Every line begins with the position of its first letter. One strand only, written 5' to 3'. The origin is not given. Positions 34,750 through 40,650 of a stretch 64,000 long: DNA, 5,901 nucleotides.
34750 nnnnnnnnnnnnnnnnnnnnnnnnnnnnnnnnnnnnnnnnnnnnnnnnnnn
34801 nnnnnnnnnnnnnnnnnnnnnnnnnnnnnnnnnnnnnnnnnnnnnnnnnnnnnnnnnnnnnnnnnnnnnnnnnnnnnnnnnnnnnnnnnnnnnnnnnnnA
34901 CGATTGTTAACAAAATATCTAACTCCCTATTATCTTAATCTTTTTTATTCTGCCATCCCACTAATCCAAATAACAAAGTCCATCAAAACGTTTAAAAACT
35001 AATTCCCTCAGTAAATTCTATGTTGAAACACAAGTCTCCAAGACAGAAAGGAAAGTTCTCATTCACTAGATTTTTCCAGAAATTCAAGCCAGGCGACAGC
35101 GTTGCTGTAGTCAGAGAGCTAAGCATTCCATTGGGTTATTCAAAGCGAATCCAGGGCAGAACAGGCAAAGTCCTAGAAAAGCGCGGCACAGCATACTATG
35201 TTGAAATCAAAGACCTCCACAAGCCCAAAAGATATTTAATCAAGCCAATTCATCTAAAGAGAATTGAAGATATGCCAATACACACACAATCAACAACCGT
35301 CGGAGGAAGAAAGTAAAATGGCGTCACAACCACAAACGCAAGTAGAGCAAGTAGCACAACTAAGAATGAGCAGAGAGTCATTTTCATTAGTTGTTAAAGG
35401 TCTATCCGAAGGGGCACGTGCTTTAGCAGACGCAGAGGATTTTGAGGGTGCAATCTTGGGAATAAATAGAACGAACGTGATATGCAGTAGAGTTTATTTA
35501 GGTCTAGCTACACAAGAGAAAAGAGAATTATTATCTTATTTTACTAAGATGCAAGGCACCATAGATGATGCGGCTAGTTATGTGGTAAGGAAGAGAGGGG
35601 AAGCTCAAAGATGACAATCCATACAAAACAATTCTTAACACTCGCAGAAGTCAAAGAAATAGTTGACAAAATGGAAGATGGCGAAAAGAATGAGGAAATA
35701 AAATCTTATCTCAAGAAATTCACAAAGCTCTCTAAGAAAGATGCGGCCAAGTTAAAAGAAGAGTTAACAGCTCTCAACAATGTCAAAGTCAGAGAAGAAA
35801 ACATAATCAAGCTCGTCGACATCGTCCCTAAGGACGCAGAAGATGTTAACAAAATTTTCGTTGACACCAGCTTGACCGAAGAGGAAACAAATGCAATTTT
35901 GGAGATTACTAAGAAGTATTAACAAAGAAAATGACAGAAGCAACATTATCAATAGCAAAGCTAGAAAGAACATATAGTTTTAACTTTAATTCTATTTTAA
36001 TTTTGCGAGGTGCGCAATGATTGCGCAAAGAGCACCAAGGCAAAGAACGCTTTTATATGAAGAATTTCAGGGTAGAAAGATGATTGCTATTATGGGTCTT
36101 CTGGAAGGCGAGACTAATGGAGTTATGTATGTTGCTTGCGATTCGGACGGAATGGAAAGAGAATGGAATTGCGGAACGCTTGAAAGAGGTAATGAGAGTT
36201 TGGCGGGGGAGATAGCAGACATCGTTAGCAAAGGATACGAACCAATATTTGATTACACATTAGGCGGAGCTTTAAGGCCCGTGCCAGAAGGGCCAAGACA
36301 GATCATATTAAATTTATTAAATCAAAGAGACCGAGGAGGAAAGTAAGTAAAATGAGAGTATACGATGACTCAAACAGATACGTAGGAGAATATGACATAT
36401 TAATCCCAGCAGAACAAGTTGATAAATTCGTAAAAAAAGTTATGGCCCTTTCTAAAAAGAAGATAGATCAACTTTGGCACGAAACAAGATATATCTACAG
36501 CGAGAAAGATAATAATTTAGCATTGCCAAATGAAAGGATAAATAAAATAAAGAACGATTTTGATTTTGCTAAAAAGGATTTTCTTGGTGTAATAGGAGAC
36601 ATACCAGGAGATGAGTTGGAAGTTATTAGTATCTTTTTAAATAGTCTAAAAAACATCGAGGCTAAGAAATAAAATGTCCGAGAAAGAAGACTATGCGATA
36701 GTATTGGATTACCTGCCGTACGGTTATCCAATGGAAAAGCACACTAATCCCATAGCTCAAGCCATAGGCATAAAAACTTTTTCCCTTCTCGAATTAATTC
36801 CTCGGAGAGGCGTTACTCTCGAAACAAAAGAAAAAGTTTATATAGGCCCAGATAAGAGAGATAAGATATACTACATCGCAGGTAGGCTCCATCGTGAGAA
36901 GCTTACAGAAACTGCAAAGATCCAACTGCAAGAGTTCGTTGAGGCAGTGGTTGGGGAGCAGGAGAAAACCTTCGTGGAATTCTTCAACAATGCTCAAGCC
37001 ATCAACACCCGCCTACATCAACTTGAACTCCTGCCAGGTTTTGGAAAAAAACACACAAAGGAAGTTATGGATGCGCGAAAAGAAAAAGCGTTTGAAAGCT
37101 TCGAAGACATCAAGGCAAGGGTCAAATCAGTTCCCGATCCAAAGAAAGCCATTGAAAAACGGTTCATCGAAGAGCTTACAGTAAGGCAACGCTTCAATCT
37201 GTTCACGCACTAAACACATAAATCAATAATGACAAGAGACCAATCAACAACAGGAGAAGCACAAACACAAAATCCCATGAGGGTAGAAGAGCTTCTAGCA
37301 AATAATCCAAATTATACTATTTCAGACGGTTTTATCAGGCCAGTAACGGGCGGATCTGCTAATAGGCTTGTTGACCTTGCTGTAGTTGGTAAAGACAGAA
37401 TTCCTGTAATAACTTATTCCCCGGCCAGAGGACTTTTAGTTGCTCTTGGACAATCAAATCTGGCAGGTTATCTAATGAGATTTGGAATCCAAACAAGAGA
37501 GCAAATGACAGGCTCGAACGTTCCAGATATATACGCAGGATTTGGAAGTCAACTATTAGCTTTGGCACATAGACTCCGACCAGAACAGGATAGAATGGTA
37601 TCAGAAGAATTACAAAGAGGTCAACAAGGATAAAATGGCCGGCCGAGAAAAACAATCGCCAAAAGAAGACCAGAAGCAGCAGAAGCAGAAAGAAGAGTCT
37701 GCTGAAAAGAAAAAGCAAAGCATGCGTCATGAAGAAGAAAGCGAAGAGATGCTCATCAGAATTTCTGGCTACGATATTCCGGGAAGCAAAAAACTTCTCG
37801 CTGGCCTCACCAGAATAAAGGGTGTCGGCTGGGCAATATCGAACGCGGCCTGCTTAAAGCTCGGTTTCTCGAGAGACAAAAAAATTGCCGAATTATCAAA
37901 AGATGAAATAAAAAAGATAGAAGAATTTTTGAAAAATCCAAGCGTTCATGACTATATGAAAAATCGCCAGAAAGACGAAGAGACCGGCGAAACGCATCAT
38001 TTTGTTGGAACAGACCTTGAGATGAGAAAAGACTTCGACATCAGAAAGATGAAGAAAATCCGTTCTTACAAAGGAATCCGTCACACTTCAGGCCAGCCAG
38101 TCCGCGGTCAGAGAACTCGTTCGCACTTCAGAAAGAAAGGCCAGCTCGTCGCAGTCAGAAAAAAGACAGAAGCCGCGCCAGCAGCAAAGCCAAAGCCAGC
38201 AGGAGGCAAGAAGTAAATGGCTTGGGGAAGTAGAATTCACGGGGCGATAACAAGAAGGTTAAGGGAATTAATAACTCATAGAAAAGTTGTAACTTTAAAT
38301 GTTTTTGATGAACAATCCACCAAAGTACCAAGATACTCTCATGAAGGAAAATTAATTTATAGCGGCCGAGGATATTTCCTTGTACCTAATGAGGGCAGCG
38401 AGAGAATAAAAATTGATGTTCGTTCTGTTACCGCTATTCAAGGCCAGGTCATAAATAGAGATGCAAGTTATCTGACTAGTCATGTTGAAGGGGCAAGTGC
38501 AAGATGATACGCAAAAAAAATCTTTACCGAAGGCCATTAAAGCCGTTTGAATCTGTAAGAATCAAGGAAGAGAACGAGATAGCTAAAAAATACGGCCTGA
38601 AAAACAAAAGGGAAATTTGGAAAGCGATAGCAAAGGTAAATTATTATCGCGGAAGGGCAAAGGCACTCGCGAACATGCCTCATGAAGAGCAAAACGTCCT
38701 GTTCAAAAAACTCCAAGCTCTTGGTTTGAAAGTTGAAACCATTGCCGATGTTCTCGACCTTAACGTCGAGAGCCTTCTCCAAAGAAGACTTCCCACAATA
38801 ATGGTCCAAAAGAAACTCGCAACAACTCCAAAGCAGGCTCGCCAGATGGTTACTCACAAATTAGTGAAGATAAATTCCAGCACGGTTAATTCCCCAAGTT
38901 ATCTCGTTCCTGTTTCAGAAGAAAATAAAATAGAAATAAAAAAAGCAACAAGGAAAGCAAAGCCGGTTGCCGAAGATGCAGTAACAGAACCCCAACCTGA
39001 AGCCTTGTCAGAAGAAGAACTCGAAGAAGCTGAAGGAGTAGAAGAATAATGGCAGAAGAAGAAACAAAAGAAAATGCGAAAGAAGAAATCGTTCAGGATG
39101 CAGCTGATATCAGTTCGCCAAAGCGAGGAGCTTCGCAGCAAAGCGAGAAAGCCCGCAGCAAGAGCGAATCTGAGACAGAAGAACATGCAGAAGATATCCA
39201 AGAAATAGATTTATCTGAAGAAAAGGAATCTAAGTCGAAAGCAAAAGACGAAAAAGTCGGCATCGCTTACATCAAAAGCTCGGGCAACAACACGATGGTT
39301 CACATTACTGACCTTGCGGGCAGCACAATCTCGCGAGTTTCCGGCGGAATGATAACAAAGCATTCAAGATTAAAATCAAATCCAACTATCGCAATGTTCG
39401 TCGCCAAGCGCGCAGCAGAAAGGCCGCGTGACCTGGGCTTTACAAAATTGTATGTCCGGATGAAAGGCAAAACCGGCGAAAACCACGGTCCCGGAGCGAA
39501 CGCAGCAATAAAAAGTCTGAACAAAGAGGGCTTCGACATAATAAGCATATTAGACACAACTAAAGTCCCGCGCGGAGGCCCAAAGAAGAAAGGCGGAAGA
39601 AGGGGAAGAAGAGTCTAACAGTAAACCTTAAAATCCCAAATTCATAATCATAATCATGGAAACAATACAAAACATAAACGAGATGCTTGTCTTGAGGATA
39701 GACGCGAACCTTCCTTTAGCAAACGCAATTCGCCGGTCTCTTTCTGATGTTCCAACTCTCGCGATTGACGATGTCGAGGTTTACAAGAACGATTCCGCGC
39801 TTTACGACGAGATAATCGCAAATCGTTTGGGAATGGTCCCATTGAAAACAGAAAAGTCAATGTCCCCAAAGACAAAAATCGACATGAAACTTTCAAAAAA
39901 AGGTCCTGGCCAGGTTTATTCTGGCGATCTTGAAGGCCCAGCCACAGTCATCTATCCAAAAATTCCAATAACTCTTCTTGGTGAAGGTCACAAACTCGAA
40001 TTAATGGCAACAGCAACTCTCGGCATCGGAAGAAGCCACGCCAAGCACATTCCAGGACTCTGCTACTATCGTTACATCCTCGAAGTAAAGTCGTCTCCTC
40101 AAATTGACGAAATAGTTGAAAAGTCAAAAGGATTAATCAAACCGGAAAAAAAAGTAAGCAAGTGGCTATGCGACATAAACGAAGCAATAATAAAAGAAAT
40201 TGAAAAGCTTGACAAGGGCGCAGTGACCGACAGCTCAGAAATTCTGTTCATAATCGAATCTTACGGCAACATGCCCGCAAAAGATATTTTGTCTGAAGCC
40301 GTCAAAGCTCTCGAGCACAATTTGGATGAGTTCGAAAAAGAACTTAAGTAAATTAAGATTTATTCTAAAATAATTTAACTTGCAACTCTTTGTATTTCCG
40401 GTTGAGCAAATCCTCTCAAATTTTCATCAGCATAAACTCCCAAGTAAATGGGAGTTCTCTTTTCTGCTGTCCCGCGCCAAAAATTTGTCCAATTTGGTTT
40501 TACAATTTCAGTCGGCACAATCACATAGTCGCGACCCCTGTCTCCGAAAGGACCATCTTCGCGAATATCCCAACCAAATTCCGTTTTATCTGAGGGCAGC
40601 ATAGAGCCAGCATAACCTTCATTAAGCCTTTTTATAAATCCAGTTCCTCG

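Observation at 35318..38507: Ribosomal and RNAP operons are peppered with tightly coupled orphan ORFs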

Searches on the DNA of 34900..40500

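Call 94: search_rna_families(source=window, start=34900, end=40500, threshold=evalue, max_evalue=1)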
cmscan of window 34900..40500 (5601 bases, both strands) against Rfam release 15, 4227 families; matches with E-value up to 1: 0.
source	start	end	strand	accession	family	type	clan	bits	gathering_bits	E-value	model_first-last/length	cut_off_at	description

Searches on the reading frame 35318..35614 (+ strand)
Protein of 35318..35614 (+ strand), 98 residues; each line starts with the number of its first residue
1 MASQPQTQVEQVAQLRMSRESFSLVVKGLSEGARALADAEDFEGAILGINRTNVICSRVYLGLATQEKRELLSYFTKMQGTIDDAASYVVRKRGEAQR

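Call 3: search_protein_families(library=pfam, max_evalue=1, proteins=[window:35318-35614:+])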
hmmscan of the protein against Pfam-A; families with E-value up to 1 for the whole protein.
window:35318-35614:+ (98 aa): 0 families

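Call 6: list_cluster_members(proteins=[window:35318-35614:+, window:36017-36346:+, window:36352-36672:+, window:37229-37633:+, window:38217-38507:+, window:11027-11311:-, window:29572-29916:+, window:46192-46596:+, window:36674-37213:+, window:37635-38216:+])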
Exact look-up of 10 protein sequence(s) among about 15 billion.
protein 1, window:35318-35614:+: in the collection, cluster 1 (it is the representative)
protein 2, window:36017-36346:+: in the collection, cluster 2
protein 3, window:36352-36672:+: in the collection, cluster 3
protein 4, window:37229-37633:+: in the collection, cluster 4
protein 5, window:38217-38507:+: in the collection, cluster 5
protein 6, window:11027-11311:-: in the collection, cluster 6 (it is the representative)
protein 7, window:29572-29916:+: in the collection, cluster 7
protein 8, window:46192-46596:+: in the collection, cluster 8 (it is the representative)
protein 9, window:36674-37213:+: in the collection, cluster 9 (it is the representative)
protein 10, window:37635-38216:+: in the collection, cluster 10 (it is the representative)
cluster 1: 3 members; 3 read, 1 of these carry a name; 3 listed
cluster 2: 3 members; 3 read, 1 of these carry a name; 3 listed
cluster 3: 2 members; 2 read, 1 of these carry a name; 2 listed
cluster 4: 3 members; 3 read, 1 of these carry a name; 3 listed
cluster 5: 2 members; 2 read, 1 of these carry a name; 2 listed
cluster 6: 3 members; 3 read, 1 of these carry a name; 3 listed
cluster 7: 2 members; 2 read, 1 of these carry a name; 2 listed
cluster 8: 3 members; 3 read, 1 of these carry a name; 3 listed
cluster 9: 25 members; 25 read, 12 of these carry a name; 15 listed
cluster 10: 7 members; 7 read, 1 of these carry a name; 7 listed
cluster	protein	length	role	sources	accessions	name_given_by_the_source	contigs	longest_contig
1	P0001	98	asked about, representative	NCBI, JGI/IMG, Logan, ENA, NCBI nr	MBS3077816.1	hypothetical protein J4233_06155 [Candidatus Pacearchaeota archaeon] | hypothetical protein [Candidatus Pacearchaeota archaeon]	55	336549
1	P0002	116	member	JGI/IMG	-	-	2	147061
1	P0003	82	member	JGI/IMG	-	-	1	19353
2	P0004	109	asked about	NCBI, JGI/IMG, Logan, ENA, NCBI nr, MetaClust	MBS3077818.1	hypothetical protein J4233_06165 [Candidatus Pacearchaeota archaeon] | hypothetical protein [Candidatus Pacearchaeota archaeon] | \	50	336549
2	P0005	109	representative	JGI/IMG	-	-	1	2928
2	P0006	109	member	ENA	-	-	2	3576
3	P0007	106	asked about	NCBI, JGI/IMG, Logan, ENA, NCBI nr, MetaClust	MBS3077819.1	hypothetical protein J4233_06170 [Candidatus Pacearchaeota archaeon] | hypothetical protein [Candidatus Pacearchaeota archaeon] | \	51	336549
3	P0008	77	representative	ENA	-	-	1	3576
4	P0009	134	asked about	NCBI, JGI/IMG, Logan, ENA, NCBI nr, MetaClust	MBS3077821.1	hypothetical protein J4233_06180 [Candidatus Pacearchaeota archaeon] | hypothetical protein [Candidatus Pacearchaeota archaeon] | \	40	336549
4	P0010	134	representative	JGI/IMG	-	-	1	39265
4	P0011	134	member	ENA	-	-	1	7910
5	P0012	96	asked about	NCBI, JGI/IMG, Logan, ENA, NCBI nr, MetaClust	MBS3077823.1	hypothetical protein J4233_06190 [Candidatus Pacearchaeota archaeon] | hypothetical protein [Candidatus Pacearchaeota archaeon] | \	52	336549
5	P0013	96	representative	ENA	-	-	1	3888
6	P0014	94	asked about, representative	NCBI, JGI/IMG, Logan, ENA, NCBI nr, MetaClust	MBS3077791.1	hypothetical protein J4233_06020 [Candidatus Pacearchaeota archaeon] | hypothetical protein [Candidatus Pacearchaeota archaeon] | \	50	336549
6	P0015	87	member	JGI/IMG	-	-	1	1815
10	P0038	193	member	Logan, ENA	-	-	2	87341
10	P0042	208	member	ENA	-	-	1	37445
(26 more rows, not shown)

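Call 7: search_protein_families(library=ncbifam, max_evalue=1, proteins=[window:35318-35614:+])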
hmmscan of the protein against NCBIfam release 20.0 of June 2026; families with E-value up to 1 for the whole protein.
window:35318-35614:+ (98 aa): 0 families

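Call 33: find_encoding_contigs(protein=P0038, flank=5000, max_places=3)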
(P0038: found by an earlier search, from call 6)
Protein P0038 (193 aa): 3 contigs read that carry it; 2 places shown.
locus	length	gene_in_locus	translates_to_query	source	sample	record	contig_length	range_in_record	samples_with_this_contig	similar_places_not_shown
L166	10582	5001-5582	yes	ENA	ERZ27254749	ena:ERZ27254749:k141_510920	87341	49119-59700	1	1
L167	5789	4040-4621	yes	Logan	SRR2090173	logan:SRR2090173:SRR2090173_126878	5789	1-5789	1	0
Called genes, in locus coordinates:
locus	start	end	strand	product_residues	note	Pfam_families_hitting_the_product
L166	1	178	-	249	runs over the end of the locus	PF13462:Thioredoxin_4, PF01323:DSBA, PF13462:Thioredoxin_4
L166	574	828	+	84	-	-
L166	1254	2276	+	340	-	-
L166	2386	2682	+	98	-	PF01157:Ribosomal_L21e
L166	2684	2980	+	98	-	-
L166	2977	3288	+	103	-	PF03874:RNA_pol_Rpb4 (faint), PF26555:HTH_78 (weak)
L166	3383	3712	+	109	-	-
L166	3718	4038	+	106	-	-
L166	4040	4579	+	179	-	PF04919:DUF655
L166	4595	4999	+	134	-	-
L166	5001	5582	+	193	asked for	PF00416:Ribosomal_S13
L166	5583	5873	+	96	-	-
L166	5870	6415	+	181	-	PF01479:S4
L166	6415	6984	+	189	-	PF00411:Ribosomal_S11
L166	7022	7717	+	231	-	PF01193:RNA_pol_L, PF01000:RNA_pol_A_bac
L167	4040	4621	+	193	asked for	PF00416:Ribosomal_S13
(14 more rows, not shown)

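Call 34: find_encoding_contigs(protein=P0042, flank=5000, max_places=3)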
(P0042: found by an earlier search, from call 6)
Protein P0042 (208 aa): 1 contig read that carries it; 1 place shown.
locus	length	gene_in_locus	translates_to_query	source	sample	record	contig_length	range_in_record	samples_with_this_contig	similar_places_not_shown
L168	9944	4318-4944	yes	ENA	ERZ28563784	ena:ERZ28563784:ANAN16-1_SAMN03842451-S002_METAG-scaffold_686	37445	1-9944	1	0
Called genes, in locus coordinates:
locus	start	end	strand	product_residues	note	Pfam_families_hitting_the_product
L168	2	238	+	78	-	?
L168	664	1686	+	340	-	-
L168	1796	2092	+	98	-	PF01157:Ribosomal_L21e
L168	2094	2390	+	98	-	-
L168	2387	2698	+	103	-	PF03874:RNA_pol_Rpb4 (faint), PF26555:HTH_78 (weak)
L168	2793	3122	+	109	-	-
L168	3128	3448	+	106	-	-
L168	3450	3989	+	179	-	PF04919:DUF655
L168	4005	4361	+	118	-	-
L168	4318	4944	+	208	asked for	PF00416:Ribosomal_S13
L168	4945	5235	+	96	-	-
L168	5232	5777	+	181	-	PF01479:S4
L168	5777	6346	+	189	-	PF00411:Ribosomal_S11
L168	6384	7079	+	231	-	PF01193:RNA_pol_L, PF01000:RNA_pol_A_bac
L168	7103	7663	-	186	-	-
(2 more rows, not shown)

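Call 45: search_protein_families(library=pfam, alignment_id=A2, max_evalue=0.01)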
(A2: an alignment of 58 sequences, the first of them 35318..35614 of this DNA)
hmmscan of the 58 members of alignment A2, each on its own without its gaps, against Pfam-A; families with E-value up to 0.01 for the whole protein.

A. member 1, window:35318-35614:+ (98 aa): 0 families

B. families by the number of members that match (of 58 scanned): 2 families
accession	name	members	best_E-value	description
PF24219.2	DUF7438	1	0.0031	Family of unknown function (DUF7438)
PF20637.2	ATG5_HBR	1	0.0062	Autophagy protein ATG5, alpha-helical bundle region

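Call 46: search_protein_families(library=phrogs, alignment_id=A2, max_evalue=0.01)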
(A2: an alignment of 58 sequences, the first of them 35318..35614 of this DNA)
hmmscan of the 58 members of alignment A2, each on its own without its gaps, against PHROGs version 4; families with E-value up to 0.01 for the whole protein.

A. member 1, window:35318-35614:+ (98 aa): 0 families

B. families by the number of members that match (of 58 scanned): 0 families

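Call 54: search_protein_families(library=padloc, alignment_id=A2, max_evalue=0.01)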
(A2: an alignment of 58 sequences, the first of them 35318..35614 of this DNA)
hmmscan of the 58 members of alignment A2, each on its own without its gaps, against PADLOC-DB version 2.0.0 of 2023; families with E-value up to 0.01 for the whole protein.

A. member 1, window:35318-35614:+ (98 aa): 0 families

B. families by the number of members that match (of 58 scanned): 0 families

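Call 58: find_related_loci(query=window:35318-35614:+, collection=viral_contigs, flank=4000)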
Query window:35318-35614:+ (98 aa) in viral_contigs; peptide patterns used: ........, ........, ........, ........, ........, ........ (x = any residue, [..] = any of these).
42 stretches matched a pattern, but none encodes a relative of the query by tblastn (E <= 1e-3).
